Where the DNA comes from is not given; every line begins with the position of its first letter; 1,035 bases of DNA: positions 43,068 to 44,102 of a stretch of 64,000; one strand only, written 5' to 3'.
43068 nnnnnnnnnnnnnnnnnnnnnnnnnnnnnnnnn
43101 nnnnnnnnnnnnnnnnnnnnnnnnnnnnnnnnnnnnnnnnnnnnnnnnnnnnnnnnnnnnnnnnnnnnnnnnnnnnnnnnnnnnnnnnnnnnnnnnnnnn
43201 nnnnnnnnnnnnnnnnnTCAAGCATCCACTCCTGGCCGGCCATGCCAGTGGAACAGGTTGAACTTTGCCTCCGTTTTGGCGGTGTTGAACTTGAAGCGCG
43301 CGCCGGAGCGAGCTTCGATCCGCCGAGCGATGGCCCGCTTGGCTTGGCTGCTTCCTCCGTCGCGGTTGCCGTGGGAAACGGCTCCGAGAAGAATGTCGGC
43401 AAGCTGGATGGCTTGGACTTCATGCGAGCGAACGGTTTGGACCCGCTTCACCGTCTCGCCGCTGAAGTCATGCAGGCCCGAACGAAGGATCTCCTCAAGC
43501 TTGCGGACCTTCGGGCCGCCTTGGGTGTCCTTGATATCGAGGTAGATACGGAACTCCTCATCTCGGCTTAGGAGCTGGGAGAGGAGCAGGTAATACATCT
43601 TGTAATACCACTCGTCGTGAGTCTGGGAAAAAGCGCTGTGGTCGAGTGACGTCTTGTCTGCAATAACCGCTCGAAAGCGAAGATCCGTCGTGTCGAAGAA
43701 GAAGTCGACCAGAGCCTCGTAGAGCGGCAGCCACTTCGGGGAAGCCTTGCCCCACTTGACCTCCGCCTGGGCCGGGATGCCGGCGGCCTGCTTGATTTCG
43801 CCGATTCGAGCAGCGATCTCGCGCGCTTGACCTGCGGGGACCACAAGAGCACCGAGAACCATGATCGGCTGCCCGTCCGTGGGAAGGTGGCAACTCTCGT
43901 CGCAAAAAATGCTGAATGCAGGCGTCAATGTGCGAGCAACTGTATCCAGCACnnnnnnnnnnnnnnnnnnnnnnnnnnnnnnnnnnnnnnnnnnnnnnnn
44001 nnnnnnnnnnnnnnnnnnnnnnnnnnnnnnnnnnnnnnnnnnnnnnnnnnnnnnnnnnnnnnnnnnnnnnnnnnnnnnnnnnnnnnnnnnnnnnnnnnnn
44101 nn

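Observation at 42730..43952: DUF3800 protein coupled to an unknown 163-aa protein: candidate undescribed two-gene defence module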

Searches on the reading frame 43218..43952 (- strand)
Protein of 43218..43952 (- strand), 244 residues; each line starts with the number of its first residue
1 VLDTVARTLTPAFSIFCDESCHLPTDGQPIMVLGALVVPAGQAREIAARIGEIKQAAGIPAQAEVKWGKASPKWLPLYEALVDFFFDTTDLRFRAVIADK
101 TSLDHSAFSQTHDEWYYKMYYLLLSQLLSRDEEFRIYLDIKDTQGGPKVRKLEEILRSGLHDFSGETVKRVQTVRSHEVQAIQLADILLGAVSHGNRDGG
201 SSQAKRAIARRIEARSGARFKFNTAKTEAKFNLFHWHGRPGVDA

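Call 3: search_protein_families(library=pfam, proteins=[window:43218-43952:-], max_evalue=0.1)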
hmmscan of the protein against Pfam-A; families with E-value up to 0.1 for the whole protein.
window:43218-43952:- (244 aa): 1 family
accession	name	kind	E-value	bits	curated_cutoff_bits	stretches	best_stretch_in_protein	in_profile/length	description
PF12686.12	DUF3800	-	1.5e-13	52.1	21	1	15-193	2-147/149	Protein of unknown function (DUF3800)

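Call 4: search_protein_families(library=padloc, proteins=[window:43218-43952:-], max_evalue=0.1)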
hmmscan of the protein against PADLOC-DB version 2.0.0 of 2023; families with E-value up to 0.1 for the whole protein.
window:43218-43952:- (244 aa): 2 families
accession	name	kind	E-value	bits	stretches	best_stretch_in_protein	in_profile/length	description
PDLC04353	PDC-M04A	-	9.2e-81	268.6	1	12-238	4-228/232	-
PDLC04354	PDC-M04A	-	9.6e-38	127.9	1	62-235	8-182/190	-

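Call 14: find_homologous_proteins(query=window:43218-43952:-)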
Query window:43218-43952:- (244 aa): 3413 proteins with E <= 0.001 among 4214 candidates; the best 120 are listed.
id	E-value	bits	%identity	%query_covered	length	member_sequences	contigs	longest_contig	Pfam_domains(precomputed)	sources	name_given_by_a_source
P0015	3.2e-142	490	92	97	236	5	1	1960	PF12686.13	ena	-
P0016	3.5e-116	405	84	88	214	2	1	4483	PF12686.13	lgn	-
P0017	2.0e-113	396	74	94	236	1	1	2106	PF12686.13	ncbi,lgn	-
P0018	4.5e-112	391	73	94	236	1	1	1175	PF12686.13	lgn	-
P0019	3.2e-94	333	70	86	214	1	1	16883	PF12686.13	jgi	jgi:hypothetical protein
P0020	2.1e-91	324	61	93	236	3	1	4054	PF12686.13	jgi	jgi:hypothetical protein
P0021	2.2e-87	311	56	99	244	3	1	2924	PF12686.13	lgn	-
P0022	3.0e-87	310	59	95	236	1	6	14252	PF12686.13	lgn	-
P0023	8.8e-87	309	59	95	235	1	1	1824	PF12686.13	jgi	jgi:hypothetical protein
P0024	7.0e-86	306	59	93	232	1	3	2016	PF12686.13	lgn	-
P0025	2.5e-85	304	58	94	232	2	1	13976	PF12686.13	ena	-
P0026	3.0e-84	300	59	93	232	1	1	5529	PF12686.13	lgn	-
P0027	3.0e-79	284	56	92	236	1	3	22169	PF12686.13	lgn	-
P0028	3.9e-79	284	55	93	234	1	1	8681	PF12686.13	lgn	-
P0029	6.8e-76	273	55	92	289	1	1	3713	PF12686.13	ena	-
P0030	7.2e-76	273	54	95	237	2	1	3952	PF12686.13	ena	-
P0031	4.7e-75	270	56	94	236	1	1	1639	PF12686.13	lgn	-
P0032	4.2e-74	267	54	94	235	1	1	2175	PF12686.13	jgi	jgi:hypothetical protein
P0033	5.2e-74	267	54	93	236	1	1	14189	PF12686.13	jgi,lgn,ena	-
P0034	6.7e-74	266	56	95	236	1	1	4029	PF12686.13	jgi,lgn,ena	-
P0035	1.1e-73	266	54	94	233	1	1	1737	PF12686.13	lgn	-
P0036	3.0e-73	264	57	86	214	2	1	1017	PF12686.13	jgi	-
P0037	3.0e-73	264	53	94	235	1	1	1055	PF12686.13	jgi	jgi:uncharacterized protein DUF3800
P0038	8.7e-72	259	54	91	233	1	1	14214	PF12686.13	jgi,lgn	jgi:hypothetical protein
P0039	1.1e-71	259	52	94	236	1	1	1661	PF12686.13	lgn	-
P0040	1.2e-71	259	53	95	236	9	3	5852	PF12686.13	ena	-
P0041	1.3e-71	259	51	95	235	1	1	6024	PF12686.13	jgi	-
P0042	1.3e-71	259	53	96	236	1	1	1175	PF12686.13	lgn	-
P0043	1.4e-71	259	50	96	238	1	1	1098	PF12686.13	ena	-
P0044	2.6e-71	258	52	91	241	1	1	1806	PF12686.13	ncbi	-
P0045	4.7e-71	257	53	95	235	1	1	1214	PF12686.13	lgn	-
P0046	5.2e-71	257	50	95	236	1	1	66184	PF12686.13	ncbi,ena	-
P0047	5.6e-71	257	52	94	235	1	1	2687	PF12686.13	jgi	jgi:Protein of unknown function (DUF3800)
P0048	7.7e-71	256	53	93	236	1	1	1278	PF12686.13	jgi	-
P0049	7.7e-71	256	52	93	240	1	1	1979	PF12686.13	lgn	-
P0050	8.1e-71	256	53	93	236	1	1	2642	PF12686.13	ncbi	-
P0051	1.3e-70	256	52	94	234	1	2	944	PF12686.13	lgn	-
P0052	1.4e-70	255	52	93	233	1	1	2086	PF12686.13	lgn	-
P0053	1.6e-70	255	53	93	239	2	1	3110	PF12686.13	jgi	jgi:hypothetical protein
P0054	2.4e-70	255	52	95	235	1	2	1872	PF12686.13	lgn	-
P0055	2.7e-70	255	53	94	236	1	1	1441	PF12686.13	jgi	-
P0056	3.0e-70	254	53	94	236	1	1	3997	PF12686.13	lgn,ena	-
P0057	3.2e-70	254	53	94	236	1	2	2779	PF12686.13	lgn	-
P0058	4.0e-70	254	50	94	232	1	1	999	PF12686.13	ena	-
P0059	4.5e-70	254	50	94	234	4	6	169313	PF12686.13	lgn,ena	-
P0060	4.9e-70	254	50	94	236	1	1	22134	PF12686.13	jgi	jgi:hypothetical protein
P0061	5.0e-70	254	49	95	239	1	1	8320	PF12686.13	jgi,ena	-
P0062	5.1e-70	254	50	95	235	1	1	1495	PF12686.13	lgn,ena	-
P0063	5.2e-70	254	52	93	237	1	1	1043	PF12686.13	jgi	-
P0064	5.7e-70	254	52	95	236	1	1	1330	PF12686.13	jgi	jgi:hypothetical protein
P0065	5.7e-70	254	52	95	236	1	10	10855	PF12686.13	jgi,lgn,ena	jgi:hypothetical protein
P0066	5.8e-70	254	53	92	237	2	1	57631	PF12686.13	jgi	jgi:hypothetical protein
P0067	6.2e-70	253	52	95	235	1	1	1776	PF12686.13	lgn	-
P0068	6.3e-70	253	52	94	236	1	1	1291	PF12686.13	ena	-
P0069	7.7e-70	253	50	96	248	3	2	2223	PF12686.13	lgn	-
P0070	9.3e-70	253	51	95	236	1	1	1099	PF12686.13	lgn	-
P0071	9.8e-70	253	52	95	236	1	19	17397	PF12686.13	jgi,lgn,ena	jgi:hypothetical protein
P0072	1.1e-69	253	52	92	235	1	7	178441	PF12686.13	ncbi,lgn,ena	-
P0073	1.1e-69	253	51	95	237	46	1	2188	PF12686.13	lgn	-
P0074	1.2e-69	252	50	95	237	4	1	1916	PF12686.13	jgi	jgi:hypothetical protein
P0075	1.3e-69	252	52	93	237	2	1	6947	PF12686.13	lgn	-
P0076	1.4e-69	252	51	93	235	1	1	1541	PF12686.13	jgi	jgi:hypothetical protein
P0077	1.5e-69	252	56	82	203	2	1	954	PF12686.13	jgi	jgi:hypothetical protein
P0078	2.6e-69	251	51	94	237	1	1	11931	PF12686.13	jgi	jgi:hypothetical protein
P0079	3.0e-69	251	51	93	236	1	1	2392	PF12686.13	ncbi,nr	ncbi:MAG: DUF3800 domain-containing protein [Chloroflexota bacterium]|nr:DUF3800 domain-containing p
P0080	3.2e-69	251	54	93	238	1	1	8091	PF12686.13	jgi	jgi:hypothetical protein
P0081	3.3e-69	251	51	93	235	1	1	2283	PF12686.13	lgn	-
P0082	3.3e-69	251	51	94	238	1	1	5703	PF12686.13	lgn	-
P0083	3.5e-69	251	49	95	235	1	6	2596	PF12686.13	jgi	jgi:hypothetical protein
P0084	4.0e-69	251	51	96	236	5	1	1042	PF12686.13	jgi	jgi:hypothetical protein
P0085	4.1e-69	251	51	94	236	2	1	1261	PF12686.13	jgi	jgi:hypothetical protein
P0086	4.3e-69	251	50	95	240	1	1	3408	PF12686.13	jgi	jgi:hypothetical protein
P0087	4.4e-69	251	52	94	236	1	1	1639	PF12686.13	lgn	-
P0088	4.4e-69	251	53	93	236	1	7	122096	PF12686.13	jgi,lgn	jgi:hypothetical protein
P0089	4.7e-69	251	52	95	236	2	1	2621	PF12686.13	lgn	-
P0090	4.8e-69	251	54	91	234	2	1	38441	PF12686.13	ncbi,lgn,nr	ncbi:MAG: DUF3800 domain-containing protein [Sphaerobacter sp.]|nr:DUF3800 domain-containing protein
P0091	5.2e-69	250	48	97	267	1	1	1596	PF12686.13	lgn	-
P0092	5.4e-69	250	50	95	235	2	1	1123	PF12686.13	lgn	-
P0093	5.5e-69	250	52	96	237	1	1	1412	PF12686.13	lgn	-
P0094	5.5e-69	250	51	95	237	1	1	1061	PF12686.13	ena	-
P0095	6.0e-69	250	52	93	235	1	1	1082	PF12686.13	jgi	jgi:hypothetical protein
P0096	7.7e-69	250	54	92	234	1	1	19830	PF12686.13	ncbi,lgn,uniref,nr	ncbi:hypothetical protein Mterra_01750 [Calidithermus terrae]|uniref:DUF3800 domain-containing prote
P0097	7.8e-69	250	52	95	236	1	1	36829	PF12686.13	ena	-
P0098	8.2e-69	250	51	94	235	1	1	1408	PF12686.13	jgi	-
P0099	9.2e-69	250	51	95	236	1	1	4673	PF12686.13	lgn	-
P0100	9.6e-69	250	51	94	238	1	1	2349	PF12686.13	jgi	jgi:hypothetical protein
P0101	1.0e-68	249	50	93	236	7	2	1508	PF12686.13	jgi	jgi:hypothetical protein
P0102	1.0e-68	249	51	93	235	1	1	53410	PF12686.13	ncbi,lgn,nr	ncbi:Protein of unknown function [bacterium JGI 053]|nr:Protein of unknown function [bacterium JGI 0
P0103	1.1e-68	249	52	96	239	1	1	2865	PF12686.13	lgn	-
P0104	1.1e-68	249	51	95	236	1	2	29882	PF12686.13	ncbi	-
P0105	1.1e-68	249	50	94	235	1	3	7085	PF12686.13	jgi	jgi:hypothetical protein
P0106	1.2e-68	249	48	97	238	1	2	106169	PF12686.13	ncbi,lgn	-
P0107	1.3e-68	249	51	94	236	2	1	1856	PF12686.13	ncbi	-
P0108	1.3e-68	249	51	94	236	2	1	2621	PF12686.13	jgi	jgi:hypothetical protein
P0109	1.3e-68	249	52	92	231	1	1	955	PF12686.13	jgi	jgi:hypothetical protein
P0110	1.3e-68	249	50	95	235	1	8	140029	PF12686.13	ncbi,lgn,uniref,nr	ncbi:DUF3800 domain-containing protein [Nitrosomonas sp.]|uniref:DUF3800 domain-containing protein n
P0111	1.5e-68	249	49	95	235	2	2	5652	PF12686.13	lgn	-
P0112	1.5e-68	249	51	95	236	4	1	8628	PF12686.13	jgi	-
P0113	1.6e-68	249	51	94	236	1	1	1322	PF12686.13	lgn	-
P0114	1.6e-68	249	52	93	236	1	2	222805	PF12686.13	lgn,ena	-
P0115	1.6e-68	249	50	93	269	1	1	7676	PF12686.13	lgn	-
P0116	1.6e-68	249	50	93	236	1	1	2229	PF12686.13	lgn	-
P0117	1.6e-68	249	50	94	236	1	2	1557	PF12686.13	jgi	jgi:hypothetical protein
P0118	1.9e-68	249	51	95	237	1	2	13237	PF12686.13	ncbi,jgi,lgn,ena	jgi:hypothetical protein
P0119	1.9e-68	249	51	95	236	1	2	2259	PF12686.13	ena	-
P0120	2.0e-68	248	53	91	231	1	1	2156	PF12686.13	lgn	-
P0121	2.0e-68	248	50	96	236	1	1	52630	PF12686.13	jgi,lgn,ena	-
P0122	2.3e-68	248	49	94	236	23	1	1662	PF12686.13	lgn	-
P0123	2.3e-68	248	53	92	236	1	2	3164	PF12686.13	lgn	-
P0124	2.4e-68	248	49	95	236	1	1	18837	PF12686.13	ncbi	-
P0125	2.5e-68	248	51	94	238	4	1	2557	PF12686.13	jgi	jgi:hypothetical protein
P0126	2.5e-68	248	50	94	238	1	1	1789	PF12686.13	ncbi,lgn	-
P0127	2.6e-68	248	50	94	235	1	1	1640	PF12686.13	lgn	-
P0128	2.6e-68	248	52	92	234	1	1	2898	PF12686.13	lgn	-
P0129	2.7e-68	248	50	95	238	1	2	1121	PF12686.13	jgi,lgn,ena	-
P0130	2.7e-68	248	51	93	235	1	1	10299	PF12686.13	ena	-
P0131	3.2e-68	248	51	94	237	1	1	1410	PF12686.13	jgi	jgi:hypothetical protein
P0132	3.2e-68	248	50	95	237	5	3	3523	PF12686.13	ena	-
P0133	3.4e-68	248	51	94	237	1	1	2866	PF12686.13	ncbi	-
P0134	3.4e-68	248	52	95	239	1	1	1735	PF12686.13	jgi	jgi:hypothetical protein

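Call 18: find_related_loci(query=A2, collection=genome_contigs, flank=6000)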
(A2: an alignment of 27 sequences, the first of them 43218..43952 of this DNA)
Query A2 (244 aa) in genome_contigs; peptide patterns used: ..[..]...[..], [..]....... (x = any residue, [..] = any of these).
599 stretches matched a pattern (row limit reached: there are more); 552 encode a relative of the query (tblastn E <= 1e-3); the best 80 are kept; 80 distinct loci.
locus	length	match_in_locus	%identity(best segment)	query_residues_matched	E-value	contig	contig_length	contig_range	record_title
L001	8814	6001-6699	46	7-239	1e-75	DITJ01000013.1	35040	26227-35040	MAG TPA_asm: Alphaproteobacteria bacterium UBA6187 UBA6187_contig_182295, whole genome shotgun sequence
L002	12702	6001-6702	50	9-241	4e-75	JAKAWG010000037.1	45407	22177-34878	MAG: Acidobacteria bacterium isolate YP4.bin42 NODE_1114_length_45407_cov_5.325883, whole genome shotgun sequence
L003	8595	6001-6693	50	6-236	8e-75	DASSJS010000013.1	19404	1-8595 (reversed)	MAG TPA_asm: Longimicrobium sp. isolate SMAG_U1121 k141_3868, whole genome shotgun sequence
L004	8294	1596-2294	49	13-244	7e-75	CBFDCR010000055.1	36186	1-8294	MAG TPA_asm: uncultured bacterium isolate SRR26215683_binner23_Refined_38 genome assembly, contig: ERZ25073488.250, whol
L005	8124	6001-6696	49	6-236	2e-74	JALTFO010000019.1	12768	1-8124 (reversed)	MAG: Candidatus Bipolaricaulota bacterium isolate S014_metabat2_scaf2bin.116 S014_NODE_1265_length_12768_cov_3.437861, w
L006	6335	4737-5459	46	3-242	3e-74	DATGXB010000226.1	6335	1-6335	MAG TPA_asm: Nostocaceae cyanobacterium isolate SMAG_U10597 k141_91711, whole genome shotgun sequence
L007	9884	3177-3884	49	5-239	3e-74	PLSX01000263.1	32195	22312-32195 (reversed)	MAG: Acidobacteria bacterium isolate bog_367 73.20120700_S1D.266_contig_124367, whole genome shotgun sequence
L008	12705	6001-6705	49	3-236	6e-74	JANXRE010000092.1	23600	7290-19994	MAG: Acidobacteria bacterium isolate GL140_6_concoct_246_sub GL140_6_k141_2122779, whole genome shotgun sequence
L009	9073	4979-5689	48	3-238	1e-73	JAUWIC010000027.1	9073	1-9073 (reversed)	MAG: Dehalococcoidia bacterium isolate CSMAG_2284 CSMAG_2284_k141_1483178_length_9073_cov_7.9828, whole genome shotgun s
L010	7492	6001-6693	47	9-238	6e-74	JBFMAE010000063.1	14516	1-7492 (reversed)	MAG: Thermodesulfobacteriota bacterium isolate MAG130 MAG130_63, whole genome shotgun sequence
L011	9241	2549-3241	49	9-238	1e-72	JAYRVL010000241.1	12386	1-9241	MAG: Anaerolineae bacterium isolate NJ_NJASGE3bin.1 k141_418671, whole genome shotgun sequence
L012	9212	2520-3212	49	9-238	1e-72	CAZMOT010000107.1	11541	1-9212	MAG TPA_asm: uncultured Anaerolineales bacterium isolate SRP068000_co2_90 genome assembly, contig: NODE_6003_length_1154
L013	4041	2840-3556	48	8-243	5e-73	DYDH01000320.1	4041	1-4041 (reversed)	MAG TPA_asm: Herpetosiphon sp. isolate IMS_BF NODE_5304_length_4053_cov_3.71311, whole genome shotgun sequence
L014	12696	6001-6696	50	8-238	1e-72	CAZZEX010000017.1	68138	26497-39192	MAG TPA_asm: uncultured Anaerolineales bacterium isolate SRP214966_co5_324 genome assembly, contig: NODE_159_length_6813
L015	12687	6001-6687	48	9-236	2e-72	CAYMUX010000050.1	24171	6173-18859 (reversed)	MAG TPA_asm: uncultured Nitrospiraceae bacterium isolate SRP302447_co3_820 genome assembly, contig: NODE_5682_length_241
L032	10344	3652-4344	46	9-238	2e-70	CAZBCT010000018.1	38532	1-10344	MAG TPA_asm: uncultured Candidatus Brocadia sp. isolate SRP323723_co1_49 genome assembly, contig: NODE_861_length_38532_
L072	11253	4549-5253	46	6-238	7e-68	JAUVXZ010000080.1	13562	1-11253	MAG: Pseudomonadota bacterium isolate CSMAG_1229 CSMAG_1229_k141_1952321_length_13562_cov_10.9814, whole genome shotgun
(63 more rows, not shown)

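Call 32: search_solved_structures(query=A2, max_evalue=10, show_alignments=2)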
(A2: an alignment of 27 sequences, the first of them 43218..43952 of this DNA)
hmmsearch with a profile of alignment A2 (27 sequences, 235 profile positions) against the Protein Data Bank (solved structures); distinct sequences matched with E-value up to 10: 1.
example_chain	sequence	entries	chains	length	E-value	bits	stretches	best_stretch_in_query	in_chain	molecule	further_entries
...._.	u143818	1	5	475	0.0012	21.3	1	111-157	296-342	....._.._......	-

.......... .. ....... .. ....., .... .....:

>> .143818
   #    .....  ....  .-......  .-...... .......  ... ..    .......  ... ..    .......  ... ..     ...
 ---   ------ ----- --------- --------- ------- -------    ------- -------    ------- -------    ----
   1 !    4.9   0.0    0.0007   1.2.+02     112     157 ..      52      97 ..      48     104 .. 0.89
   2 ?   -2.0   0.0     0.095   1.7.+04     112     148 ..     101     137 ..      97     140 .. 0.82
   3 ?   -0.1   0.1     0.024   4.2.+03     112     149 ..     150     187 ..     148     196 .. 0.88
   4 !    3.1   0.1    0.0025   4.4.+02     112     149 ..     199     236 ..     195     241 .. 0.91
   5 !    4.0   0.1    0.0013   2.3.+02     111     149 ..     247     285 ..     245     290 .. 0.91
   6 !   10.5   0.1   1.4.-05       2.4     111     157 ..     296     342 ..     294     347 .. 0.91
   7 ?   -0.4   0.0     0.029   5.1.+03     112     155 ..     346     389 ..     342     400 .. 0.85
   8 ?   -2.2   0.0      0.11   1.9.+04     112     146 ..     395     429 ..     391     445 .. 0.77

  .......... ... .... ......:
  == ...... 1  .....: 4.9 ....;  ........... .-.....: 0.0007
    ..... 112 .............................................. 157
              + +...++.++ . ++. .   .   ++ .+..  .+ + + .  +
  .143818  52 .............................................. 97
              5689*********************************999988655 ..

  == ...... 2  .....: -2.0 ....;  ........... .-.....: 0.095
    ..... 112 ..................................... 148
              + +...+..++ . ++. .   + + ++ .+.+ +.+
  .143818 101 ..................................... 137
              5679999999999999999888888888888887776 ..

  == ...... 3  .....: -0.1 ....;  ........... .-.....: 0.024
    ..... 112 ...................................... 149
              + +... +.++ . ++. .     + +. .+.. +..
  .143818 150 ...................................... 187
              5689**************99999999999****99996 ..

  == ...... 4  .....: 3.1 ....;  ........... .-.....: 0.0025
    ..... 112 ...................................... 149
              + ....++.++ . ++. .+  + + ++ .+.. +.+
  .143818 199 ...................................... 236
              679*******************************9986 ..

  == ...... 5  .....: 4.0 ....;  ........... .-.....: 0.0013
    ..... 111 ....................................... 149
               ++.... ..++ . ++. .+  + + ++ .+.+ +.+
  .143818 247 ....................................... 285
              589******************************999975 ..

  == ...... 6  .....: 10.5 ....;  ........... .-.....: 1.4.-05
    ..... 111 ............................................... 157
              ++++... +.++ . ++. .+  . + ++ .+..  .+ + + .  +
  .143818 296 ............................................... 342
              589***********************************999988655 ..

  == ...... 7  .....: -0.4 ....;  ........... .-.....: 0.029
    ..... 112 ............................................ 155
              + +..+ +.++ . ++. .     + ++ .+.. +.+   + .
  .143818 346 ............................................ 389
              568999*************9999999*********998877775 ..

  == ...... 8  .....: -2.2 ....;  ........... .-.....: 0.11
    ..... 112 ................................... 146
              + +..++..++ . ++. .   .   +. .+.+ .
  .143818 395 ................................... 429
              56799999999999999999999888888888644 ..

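Call 42: search_protein_families(library=pfam, alignment_id=A5, max_evalue=0.00001)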
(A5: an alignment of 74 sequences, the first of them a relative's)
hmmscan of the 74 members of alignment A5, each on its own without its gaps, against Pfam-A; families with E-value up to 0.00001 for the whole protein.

A. member 1, L001:3430-5862:- (811 aa): 3 families
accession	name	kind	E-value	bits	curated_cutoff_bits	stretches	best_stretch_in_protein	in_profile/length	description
PF22548.2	AEP-TOTE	-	1.3e-95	319.9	27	1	65-301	2-229/230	TOTE conflict system, Archaeo-Eukaryotic Primase domain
PF04851.21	ResIII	-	1.7e-25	90.3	22.5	1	449-591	3-163/164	Type III restriction enzyme, res subunit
PF00270.35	DEAD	-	2.6e-12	47.2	26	1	451-592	1-162/167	DEAD/DEAH box helicase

B. families by the number of members that match (of 74 scanned): 77 families (the first 25 are shown)
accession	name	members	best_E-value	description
PF01420.25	Methylase_S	13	1.5e-49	Type I restriction modification DNA specificity domain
PF04851.21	ResIII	4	2.2e-38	Type III restriction enzyme, res subunit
PF01555.25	N6_N4_Mtase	3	3.3e-51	DNA methylase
PF00270.35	DEAD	3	6.8e-25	DEAD/DEAH box helicase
PF00271.37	Helicase_C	2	8.9e-25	Helicase conserved C-terminal domain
PF01381.28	HTH_3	2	1.5e-16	Helix-turn-helix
PF13175.12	AAA_15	2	1.5e-15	AAA ATPase domain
PF02463.25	SMC_N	2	1e-14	RecF/RecN/SMC N terminal domain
PF12844.13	HTH_19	2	5.7e-08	Helix-turn-helix domain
PF20473.4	MmeI_Mtase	2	4.2e-07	MmeI, DNA-methyltransferase domain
PF22548.2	AEP-TOTE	1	1.3e-95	TOTE conflict system, Archaeo-Eukaryotic Primase domain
PF00926.24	DHBP_synthase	1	3e-82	3,4-dihydroxy-2-butanone 4-phosphate synthase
PF00158.32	Sigma54_activat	1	1.2e-70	Sigma-54 interaction domain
PF00925.25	GTP_cyclohydro2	1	1.4e-66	GTP cyclohydrolase II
PF02384.22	N6_Mtase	1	4.2e-52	N-6 DNA Methylase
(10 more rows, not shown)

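Call 43: search_protein_families(library=pfam, alignment_id=A6, max_evalue=0.00001)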
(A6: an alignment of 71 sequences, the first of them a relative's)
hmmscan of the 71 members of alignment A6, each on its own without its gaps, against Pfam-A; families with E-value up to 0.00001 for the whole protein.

A. member 1, L001:7327-8709:- (461 aa): 2 families
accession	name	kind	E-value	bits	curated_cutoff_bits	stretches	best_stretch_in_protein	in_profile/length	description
PF07508.19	Recombinase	-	2.4e-13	50.6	21.1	1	54-150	1-102/102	Recombinase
PF13408.12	Zn_ribbon_recom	-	3.5e-11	43.8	25.3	1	167-228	2-57/58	Recombinase zinc beta ribbon domain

B. families by the number of members that match (of 71 scanned): 93 families (the first 25 are shown)
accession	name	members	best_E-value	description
PF04851.21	ResIII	10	2e-22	Type III restriction enzyme, res subunit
PF18766.7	SWI2_SNF2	8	7e-83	SWI2/SNF2 ATPase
PF04313.20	HSDR_N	8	3.9e-55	Type I restriction enzyme R protein N terminus (HSDR_N)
PF11867.13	T1RH-like_C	6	1.5e-134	Type I restriction enzyme HindI endonuclease subunit-like, C-terminal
PF22679.2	T1R_D3-like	6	6.7e-23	Type I restriction enzyme subunit R domain 3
PF00270.35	DEAD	3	2.4e-07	DEAD/DEAH box helicase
PF13424.12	TPR_12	2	1.6e-76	Tetratricopeptide repeat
PF07719.23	TPR_2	2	6.1e-45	Tetratricopeptide repeat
PF00515.34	TPR_1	2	3.6e-44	Tetratricopeptide repeat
PF13181.12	TPR_8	2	1.9e-26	Tetratricopeptide repeat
PF00271.37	Helicase_C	2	4.1e-26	Helicase conserved C-terminal domain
PF04542.20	Sigma70_r2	2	5e-24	Sigma-70 region 2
PF13432.12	TPR_16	2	4.9e-23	Tetratricopeptide repeat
PF13176.12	TPR_7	2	1.8e-22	Tetratricopeptide repeat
PF00589.27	Phage_integrase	2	1.6e-21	Phage integrase family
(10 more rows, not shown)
